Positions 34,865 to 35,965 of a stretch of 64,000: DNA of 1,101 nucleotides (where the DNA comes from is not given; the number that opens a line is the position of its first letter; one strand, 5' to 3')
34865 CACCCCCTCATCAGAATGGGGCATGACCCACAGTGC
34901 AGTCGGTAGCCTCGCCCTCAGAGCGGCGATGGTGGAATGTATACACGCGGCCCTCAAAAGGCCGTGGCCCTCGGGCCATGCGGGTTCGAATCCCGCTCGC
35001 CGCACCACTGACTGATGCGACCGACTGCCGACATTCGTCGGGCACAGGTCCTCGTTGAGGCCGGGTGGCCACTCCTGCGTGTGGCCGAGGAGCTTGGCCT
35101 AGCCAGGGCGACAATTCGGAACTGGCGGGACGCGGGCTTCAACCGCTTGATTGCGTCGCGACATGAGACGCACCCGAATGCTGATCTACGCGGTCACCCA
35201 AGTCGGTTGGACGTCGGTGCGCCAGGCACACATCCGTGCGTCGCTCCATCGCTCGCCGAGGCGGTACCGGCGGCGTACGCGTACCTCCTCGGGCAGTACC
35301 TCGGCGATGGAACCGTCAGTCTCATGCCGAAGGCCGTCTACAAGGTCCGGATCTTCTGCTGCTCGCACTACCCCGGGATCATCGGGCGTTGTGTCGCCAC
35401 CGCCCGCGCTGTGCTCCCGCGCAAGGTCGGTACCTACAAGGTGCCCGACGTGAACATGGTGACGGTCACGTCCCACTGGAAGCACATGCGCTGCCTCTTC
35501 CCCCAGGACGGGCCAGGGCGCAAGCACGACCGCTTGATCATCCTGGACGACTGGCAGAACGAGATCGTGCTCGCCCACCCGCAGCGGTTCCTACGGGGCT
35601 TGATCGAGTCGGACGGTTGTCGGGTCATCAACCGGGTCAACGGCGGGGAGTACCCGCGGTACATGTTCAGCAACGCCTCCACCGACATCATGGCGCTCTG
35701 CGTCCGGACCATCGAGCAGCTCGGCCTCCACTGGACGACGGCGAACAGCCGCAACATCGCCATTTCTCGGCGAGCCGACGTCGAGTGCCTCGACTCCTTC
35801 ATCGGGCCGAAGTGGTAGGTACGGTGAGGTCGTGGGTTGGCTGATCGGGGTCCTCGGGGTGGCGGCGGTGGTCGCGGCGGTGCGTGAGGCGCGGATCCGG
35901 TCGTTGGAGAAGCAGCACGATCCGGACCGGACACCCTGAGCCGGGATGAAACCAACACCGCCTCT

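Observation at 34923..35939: Free-standing two-motif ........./HTH gene in a lower-GC islet docked on the 3' end of tRNA-Leu(CAA)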

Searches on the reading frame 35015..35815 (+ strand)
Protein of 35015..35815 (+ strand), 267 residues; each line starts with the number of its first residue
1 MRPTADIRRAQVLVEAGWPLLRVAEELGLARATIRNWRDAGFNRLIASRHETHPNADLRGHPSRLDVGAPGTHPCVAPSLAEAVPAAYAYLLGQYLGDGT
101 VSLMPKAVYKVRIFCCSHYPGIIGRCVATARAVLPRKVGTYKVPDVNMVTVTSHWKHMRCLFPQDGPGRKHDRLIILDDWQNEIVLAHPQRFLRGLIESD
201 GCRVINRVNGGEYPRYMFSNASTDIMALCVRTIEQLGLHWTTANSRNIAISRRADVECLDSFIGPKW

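Call 4: search_protein_families(library=pfam, proteins=[window:35015-35815:+], max_evalue=10)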
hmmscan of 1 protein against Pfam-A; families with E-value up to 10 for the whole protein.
window:35015-35815:+ (267 aa): 6 families
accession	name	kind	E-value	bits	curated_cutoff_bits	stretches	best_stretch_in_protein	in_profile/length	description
PF13384.12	HTH_23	-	0.00019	21.6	24.6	1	9-39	9-39/50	Homeodomain-like domain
PF14528.11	LAGLIDADG_3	-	0.00048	20.8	22.5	1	191-242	5-52/82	LAGLIDADG-like domain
PF06056.18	Terminase_5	-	0.0042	17.4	20.3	1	7-38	3-34/58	Putative ATPase subunit of terminase (gpP-like)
PF01527.26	HTH_Tnp_1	-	0.044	14.4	24.1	1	14-39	20-45/75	Transposase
PF13551.12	HTH_29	-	0.1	13.1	28.1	1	13-39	7-34/64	Winged helix-turn helix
PF12728.13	HTH_17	-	0.12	13.1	27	1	23-41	7-25/51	Helix-turn-helix domain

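Call 5: search_protein_families(library=ncbifam, proteins=[window:35015-35815:+], max_evalue=10)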
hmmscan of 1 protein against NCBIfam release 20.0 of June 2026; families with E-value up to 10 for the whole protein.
window:35015-35815:+ (267 aa): 2 families
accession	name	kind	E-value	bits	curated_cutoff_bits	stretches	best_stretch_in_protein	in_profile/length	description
NF046037.1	carphisopro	domain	0.038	14.2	38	1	23-41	14-32/54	carph-isopro domain-containing protein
NF033545.0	transpos_IS630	equivalog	0.2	11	100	1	12-41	6-36/299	IS630 family transposase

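Call 7: search_solved_structures(query=window:35015-35815:+, max_evalue=10, show_alignments=2)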
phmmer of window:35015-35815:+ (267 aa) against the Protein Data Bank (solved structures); distinct sequences matched with E-value up to 10: 2.
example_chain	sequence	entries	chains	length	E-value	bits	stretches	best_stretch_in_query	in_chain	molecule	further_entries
7l9r_A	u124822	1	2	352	0.64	12.6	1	84-151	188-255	Deoxyhypusine synthase, putative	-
3eh8_A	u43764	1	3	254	2.3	10.7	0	87-109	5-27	Intron-encoded DNA endonuclease I-AniI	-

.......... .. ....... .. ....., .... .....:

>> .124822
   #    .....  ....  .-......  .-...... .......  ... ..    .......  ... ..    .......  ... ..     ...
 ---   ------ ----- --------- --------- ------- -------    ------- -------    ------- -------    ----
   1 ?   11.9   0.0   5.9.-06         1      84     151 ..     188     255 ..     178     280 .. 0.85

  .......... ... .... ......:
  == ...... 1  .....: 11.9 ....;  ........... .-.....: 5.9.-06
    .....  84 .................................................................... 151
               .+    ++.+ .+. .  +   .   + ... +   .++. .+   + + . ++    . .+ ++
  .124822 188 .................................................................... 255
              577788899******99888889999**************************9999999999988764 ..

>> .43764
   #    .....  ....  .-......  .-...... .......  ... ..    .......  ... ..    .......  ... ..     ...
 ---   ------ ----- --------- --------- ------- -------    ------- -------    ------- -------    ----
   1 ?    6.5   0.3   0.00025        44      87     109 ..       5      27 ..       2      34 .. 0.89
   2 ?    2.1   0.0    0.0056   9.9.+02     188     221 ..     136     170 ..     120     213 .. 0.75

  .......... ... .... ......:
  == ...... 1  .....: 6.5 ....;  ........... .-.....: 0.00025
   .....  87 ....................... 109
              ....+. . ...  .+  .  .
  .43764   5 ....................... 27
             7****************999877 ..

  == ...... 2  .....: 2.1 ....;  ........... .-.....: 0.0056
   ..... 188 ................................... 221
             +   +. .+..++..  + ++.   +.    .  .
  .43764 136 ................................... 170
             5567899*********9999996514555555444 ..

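Call 8: find_homologous_proteins(query=window:35015-35815:+, max_evalue=0.001)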
Query window:35015-35815:+ (267 aa): 443 proteins with E <= 0.001 among 1241 candidates; the best 120 are listed.
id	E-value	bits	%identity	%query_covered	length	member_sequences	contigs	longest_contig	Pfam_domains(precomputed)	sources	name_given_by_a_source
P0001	5.0e-160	549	87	100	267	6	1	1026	-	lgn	-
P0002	5.2e-152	523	84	100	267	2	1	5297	-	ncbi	-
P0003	3.6e-124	432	72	100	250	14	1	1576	PF13384.13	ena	-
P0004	7.9e-122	424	70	100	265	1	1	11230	-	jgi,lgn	jgi:hypothetical protein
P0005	2.1e-121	423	76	89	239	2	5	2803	-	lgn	-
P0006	6.8e-120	418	67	100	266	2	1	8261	PF13384.13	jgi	-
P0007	6.3e-119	414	68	100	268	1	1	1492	-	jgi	jgi:hypothetical protein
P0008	1.6e-117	410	68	100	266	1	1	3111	-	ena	-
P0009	1.9e-112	393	66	100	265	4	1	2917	-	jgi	jgi:hypothetical protein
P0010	3.7e-108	379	64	100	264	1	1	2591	-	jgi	jgi:hypothetical protein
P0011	2.3e-107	377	65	100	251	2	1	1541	-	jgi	jgi:hypothetical protein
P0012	5.8e-104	365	62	97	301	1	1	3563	-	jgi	jgi:hypothetical protein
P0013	3.6e-103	363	61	100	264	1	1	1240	-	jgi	jgi:hypothetical protein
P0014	2.4e-102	360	60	100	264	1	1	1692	-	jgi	jgi:hypothetical protein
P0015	5.9e-102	359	62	99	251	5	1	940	PF13384.13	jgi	jgi:hypothetical protein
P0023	2.2e-89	318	67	76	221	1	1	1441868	-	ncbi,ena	-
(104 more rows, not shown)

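Call 11: search_solved_structures(query=A1, max_evalue=10, show_alignments=3)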
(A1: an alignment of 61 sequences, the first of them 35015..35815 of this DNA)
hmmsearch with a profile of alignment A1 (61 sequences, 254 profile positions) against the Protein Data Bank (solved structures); distinct sequences matched with E-value up to 10: 49.
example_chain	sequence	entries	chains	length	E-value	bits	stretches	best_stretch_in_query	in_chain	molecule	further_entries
8vd6_A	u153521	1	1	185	1.7e-05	27.4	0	7-41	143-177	CAP REPEAT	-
3eh8_A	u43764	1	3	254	0.0035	19.8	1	73-103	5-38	Intron-encoded DNA endonuclease I-AniI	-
2elh_A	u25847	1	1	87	0.0046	19.4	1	5-53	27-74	CG11849-PA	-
8q4d_A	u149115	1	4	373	0.0054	19.2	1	7-54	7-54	Putative transposase for insertion sequence element IS5376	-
8b4h_A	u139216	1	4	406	0.0061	19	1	7-54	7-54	Putative transposase for insertion sequence element IS5376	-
1p8k_Z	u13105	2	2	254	0.017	17.6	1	73-104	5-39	Intron-encoded endonuclease I-AniI | LAGLIDADG endonuclease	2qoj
2jn6_A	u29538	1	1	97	0.02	17.4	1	8-62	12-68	Protein Cgl2762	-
2ab5_A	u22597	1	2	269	0.042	16.3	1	63-97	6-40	mRNA maturase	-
8u3b_G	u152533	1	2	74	0.045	16.2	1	8-54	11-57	Nitrate/nitrite response regulator protein NarL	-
3uvf_A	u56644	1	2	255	0.048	16.1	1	73-103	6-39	Intron-encoded DNA endonuclease I-HjeMI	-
2dch_X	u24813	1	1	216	0.092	15.2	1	174-232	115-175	putative homing endonuclease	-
6e8c_A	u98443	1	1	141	0.093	15.1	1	21-78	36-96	Double homeobox protein 4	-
1je8_A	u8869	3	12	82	0.1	15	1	8-51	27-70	Nitrate/Nitrite Response Regulator Protein NARL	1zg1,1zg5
6u81_A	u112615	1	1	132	0.11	14.9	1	21-78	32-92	Double homeobox protein 4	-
6u82_A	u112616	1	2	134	0.11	14.9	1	21-78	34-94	Double homeobox protein 4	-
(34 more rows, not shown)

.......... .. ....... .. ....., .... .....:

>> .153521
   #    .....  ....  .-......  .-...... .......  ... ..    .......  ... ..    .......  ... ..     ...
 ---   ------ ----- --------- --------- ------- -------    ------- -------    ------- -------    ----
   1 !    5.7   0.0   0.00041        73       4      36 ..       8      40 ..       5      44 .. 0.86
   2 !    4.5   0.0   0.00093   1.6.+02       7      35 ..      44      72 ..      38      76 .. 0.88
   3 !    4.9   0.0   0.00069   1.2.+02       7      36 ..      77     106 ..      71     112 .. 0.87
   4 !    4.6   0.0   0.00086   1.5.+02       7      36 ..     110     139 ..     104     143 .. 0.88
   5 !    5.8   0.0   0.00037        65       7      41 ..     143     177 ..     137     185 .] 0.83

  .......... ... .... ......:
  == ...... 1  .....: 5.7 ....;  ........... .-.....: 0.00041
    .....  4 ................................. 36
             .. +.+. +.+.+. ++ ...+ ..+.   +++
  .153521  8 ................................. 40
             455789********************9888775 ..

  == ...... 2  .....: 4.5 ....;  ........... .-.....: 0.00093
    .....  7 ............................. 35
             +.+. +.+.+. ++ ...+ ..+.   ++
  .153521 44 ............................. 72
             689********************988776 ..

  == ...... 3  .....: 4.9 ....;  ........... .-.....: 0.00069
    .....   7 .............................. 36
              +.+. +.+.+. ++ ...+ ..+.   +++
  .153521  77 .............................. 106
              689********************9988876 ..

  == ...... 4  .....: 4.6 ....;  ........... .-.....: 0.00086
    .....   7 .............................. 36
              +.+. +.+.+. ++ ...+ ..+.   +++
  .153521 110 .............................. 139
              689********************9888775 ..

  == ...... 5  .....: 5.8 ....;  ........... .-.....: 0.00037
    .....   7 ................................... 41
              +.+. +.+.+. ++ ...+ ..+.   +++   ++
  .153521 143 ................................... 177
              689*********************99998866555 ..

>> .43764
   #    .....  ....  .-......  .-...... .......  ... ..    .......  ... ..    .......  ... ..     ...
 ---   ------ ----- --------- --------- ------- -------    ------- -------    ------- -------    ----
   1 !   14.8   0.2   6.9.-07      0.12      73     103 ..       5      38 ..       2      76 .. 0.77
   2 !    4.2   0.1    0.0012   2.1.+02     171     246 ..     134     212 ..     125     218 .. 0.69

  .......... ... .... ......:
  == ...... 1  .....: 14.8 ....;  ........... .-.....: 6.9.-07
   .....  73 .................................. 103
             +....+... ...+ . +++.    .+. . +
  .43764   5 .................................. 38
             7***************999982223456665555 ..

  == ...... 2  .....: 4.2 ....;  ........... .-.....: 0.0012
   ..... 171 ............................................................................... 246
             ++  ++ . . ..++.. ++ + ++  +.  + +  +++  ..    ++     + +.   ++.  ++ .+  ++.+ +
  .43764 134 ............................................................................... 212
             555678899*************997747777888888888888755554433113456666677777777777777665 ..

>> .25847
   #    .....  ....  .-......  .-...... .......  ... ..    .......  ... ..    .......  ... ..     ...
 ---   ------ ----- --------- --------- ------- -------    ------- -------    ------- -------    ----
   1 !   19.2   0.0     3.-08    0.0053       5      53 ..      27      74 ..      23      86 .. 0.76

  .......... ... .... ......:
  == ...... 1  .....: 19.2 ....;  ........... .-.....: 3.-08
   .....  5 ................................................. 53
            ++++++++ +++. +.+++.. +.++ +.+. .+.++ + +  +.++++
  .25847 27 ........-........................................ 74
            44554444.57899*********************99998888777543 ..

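Call 12: find_related_loci(query=A1, collection=genome_contigs, flank=6000)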
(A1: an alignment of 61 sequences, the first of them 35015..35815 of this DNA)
Query A1 (267 aa) in genome_contigs; peptide patterns used: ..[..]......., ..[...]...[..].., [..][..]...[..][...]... (x = any residue, [..] = any of these).
600 stretches matched a pattern (row limit reached: there are more); 570 encode a relative of the query (tblastn E <= 1e-3); the best 80 are kept; 80 distinct loci.
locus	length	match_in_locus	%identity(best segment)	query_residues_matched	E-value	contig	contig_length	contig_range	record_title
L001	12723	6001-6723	42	8-267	4e-58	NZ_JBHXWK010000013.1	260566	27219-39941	Streptomyces sp. NPDC127595 NPDC127595_391_F5.ctg-0013, whole genome shotgun sequence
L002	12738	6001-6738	41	8-267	1e-57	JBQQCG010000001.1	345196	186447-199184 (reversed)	Streptomyces sp. 2A115 contig_1, whole genome shotgun sequence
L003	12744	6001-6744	43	1-267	2e-57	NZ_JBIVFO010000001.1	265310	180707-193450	Streptomyces sp. NPDC090021 NPDC090021_182_F10.ctg-0001, whole genome shotgun sequence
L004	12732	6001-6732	43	8-267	5e-57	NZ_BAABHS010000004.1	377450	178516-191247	Yinghuangia aomiensis strain JCM 17986 sequence004, whole genome shotgun sequence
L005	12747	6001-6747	41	6-267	3e-57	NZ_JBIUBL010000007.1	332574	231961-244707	Streptomyces sp. NPDC052236 NPDC052236_123_G9.ctg-0007, whole genome shotgun sequence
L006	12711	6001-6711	42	8-267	9e-57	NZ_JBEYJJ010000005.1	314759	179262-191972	Streptomyces sp. NPDC006687 NPDC006687_14_H7.ctg-0005, whole genome shotgun sequence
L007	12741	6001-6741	42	8-267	2e-56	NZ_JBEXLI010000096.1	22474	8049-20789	Streptomyces sp. NPDC004579 NPDC004579_151_C5.ctg-0096, whole genome shotgun sequence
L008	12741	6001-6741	41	8-267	4e-56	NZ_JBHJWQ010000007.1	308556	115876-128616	Streptomyces sp. NPDC056061 NPDC056061_T25_F3.ctg-0007, whole genome shotgun sequence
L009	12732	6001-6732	42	1-267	1e-55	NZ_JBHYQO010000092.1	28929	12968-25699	Streptomyces sp. NPDC058734 NPDC058734_T43_C6.ctg-0092, whole genome shotgun sequence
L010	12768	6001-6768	42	1-266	1e-55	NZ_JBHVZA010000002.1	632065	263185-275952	Streptomyces sp. NPDC058308 NPDC058308_T37_A6.ctg-0002, whole genome shotgun sequence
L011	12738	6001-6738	42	8-267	2e-55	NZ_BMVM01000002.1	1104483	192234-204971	Streptomyces bluensis strain JCM 4729 sequence02, whole genome shotgun sequence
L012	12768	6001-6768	41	1-266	2e-55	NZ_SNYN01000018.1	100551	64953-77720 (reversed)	Actinorugispora endophytica strain DSM 46770 Ga0310471_118, whole genome shotgun sequence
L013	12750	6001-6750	41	2-266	6e-55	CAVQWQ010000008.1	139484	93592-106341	MAG: uncultured Actinomycetes bacterium isolate MFD01872.bin.2.262 genome assembly, contig: contig_132707, whole genome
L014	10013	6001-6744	41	8-267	7e-55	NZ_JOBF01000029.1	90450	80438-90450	Streptomyces varsoviensis strain NRRL ISP-5346 contig29.1, whole genome shotgun sequence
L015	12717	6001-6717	42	10-266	7e-55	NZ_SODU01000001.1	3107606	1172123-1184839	Kribbella pratensis strain VKM Ac-2574 Ga0310572_11, whole genome shotgun sequence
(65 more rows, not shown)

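Call 16: predict_structure(alignment_id=A1)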
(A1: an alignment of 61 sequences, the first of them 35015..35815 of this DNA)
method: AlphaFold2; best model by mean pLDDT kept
length: 267 residues; sequences in the alignment: 61
mean_pLDDT: 90.0   pTM: 0.73
mean pLDDT of the five models: 90.0, 89.7, 89.4, 89.0, 88.9
residues with pLDDT >= 90: 202; 70-90: 39; 50-70: 13; < 50: 13
segments of 3 or more residues with pLDDT < 50: 53-57, 60-65
pLDDT, mean of each block of 10 residues (from residue 1): 81 95 96 96 79 46 47 81 98 97 90 97 98 96 98 94 85 91 98 98 95 97 97 98 95 98 91
secondary structure, 60 per line:
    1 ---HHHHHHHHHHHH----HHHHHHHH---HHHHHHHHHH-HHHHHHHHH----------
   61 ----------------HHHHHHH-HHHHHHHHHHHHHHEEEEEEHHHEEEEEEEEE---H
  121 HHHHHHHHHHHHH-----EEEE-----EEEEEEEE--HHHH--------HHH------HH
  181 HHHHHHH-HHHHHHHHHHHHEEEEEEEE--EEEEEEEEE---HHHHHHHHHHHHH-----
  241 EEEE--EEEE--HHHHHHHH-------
elements in order: H4-15 H20-27 H31-40 H42-50 H77-83 H85-98 E99-104 E108-116 H120-133 E139-142 E148-155 H158-161 H179-187 H189-200 E201-208 E211-219 H223-235 E241-244 E247-250 H253-260

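Call 21: fold_search(model_id=the predicted structure, library=pdb)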
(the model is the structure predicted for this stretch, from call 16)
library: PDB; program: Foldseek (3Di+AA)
matches with E <= 10: 755; with E <= 0.001: 117
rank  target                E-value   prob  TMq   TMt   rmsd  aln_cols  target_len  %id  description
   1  2dch                  4.5e-08  1.00  0.50  0.64   3.8       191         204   17  Crystal structure of archaeal intron-encoded homing endonuclease I-Tsp061I (released 2006-07-06)
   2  1p8k_Z                8.8e-08  1.00  0.45  0.47   5.2       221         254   16  The structure and DNA recognition of a bifunctional homing endonuclease and group I intron splicing factor (released 2004-01-20)
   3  3uvf_A                4.3e-07  1.00  0.46  0.48   5.4       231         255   16  Expanding LAGALIDADG endonuclease scaffold diversity by rapidly surveying evolutionary sequence space (released 2012-02-29)
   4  2ab5_A                4.3e-07  1.00  0.41  0.42   6.2       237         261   14  bI3 LAGLIDADG Maturase (released 2005-08-30)
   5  3eh8_A                4.5e-07  1.00  0.43  0.44   5.3       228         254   15  Crystal structure of Y2 I-AniI variant (F13Y/S111Y)/DNA complex with calcium (released 2009-01-13)
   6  2ab5_B                6.7e-07  1.00  0.41  0.43   6.1       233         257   14  bI3 LAGLIDADG Maturase (released 2005-08-30)
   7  3mxa_A                2.8e-06  1.00  0.45  0.40   9.5       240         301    8  Molecular basis of engineered meganuclease targeting of the endogenous human RAG1 locus (released 2010-10-06)
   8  1jva_B                3.1e-06  1.00  0.46  0.30   4.7       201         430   16  CRYSTAL STRUCTURE OF THE VMA1-DERIVED ENDONUCLEASE BEARING THE N AND C EXTEIN PROPEPTIDES (released 2002-08-29)
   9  1vde_B                3.5e-06  1.00  0.41  0.28   6.3       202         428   19  PI-SCEI, A HOMING ENDONUCLEASE WITH PROTEIN SPLICING ACTIVITY (released 1998-04-08)
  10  9xy5_A                3.9e-06  1.00  0.40  0.38  10.5       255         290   11  One of a series of engineered variants of I-OnuI meganuclease targeting altered DNA target sequence (released 2025-09-10)
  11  1jva_A                4.1e-06  1.00  0.41  0.27   7.1       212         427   18  CRYSTAL STRUCTURE OF THE VMA1-DERIVED ENDONUCLEASE BEARING THE N AND C EXTEIN PROPEPTIDES (released 2002-08-29)
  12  11qf_B                5.2e-06  1.00  0.38  0.34  10.3       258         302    9  I-PnoMI with solubilizing mutations (released 2026-03-25)
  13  7qsu                  6.1e-06  1.00  0.49  0.37   3.5       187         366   18  Crystal structure of homing endonuclease-associated TliVMA intein (C1A, d333-339) (released 2022-03-30)
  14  1um2_A                6.9e-06  1.00  0.45  0.30   5.6       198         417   20  Crystal Structure of the Vma1-Derived Endonuclease with the Ligated Extein Segment (released 2004-09-22)
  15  1ef0_A                6.9e-06  1.00  0.40  0.27   6.0       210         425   16  CRYSTAL STRUCTURE OF PI-SCEI MINIPRECURSOR (released 2000-06-07)
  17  3hyj_D                1.0e-05  1.00  0.43  0.56   7.8       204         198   13  Crystal structure of the N-terminal LAGLIDADG domain of DUF199/WhiA (released 2009-09-01)
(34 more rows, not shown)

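Call 37: find_encoding_contigs(protein=P0002, flank=4000, max_places=3)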
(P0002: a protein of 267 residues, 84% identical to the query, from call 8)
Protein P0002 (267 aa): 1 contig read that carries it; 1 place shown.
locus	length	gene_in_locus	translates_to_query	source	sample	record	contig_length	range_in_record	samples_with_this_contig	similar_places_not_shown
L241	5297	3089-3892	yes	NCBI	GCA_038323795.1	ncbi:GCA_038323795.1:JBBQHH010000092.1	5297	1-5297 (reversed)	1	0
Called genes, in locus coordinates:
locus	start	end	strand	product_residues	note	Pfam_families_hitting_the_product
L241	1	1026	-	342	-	?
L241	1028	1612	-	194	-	PF00072:Response_reg, PF03861:ANTAR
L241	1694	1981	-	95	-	-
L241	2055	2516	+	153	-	PF11303:DUF3105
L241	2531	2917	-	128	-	-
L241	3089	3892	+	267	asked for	-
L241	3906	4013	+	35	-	-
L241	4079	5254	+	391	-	PF00698:Acyl_transf_1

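Call 38: find_encoding_contigs(protein=P0004, flank=4000, max_places=3)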
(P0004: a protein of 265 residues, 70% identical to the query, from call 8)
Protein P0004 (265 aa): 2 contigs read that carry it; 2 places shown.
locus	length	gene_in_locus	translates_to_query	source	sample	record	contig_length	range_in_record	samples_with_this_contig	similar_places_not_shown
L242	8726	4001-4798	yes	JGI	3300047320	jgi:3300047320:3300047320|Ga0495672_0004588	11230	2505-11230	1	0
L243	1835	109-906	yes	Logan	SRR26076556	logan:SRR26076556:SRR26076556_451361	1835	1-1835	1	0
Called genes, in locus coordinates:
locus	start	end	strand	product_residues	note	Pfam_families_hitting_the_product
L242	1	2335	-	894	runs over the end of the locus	PF02739:5_3_exonuc_N, PF01367:5_3_exonuc, PF00476:DNA_pol_A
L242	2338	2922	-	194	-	PF00072:Response_reg, PF03861:ANTAR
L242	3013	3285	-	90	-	-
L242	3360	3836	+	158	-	PF11303:DUF3105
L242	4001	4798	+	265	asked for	-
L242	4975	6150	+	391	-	PF00698:Acyl_transf_1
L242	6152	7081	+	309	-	PF08545:ACP_syn_III, PF08541:ACP_syn_III_C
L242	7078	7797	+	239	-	PF00106:adh_short, PF01370:Epimerase (weak), PF08659:KR, PF13561:adh_short_C2, PF23441:SDR (weak)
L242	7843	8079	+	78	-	PF00550:PP-binding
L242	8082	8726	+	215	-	?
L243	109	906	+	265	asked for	-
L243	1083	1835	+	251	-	?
